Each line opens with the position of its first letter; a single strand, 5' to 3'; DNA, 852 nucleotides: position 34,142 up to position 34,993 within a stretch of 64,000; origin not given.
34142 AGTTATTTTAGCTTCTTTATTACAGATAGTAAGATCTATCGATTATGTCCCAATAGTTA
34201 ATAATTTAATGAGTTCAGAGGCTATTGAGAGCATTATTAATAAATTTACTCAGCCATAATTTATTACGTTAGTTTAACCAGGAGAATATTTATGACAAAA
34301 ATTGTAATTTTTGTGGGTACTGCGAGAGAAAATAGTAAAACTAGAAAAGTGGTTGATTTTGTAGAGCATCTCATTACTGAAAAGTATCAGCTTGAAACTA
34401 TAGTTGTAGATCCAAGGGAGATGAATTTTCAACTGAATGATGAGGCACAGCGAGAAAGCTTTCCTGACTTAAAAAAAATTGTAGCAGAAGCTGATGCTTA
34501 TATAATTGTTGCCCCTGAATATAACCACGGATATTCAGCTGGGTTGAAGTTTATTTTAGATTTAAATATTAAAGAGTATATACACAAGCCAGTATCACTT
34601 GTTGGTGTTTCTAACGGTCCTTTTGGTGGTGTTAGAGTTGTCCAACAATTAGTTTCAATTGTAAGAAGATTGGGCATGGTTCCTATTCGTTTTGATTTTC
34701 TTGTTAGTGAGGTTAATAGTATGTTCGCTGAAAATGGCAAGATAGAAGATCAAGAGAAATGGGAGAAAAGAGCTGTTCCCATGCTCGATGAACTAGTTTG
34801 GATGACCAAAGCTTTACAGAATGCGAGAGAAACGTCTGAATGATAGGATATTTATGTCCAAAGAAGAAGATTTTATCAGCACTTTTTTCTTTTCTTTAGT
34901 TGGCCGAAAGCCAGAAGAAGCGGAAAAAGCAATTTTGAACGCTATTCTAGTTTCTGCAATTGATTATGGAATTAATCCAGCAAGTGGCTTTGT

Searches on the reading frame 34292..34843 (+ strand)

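Call 34: search_protein_families(library=pfam, proteins=[window:34292-34843:+], max_evalue=0.001)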
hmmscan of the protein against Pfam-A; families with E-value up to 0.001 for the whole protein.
window:34292-34843:+ (183 aa): 1 family
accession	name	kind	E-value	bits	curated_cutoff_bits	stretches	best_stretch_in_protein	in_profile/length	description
PF03358.20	FMN_red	-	7.3e-30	104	24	1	2-139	1-148/152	NADPH-dependent FMN reductase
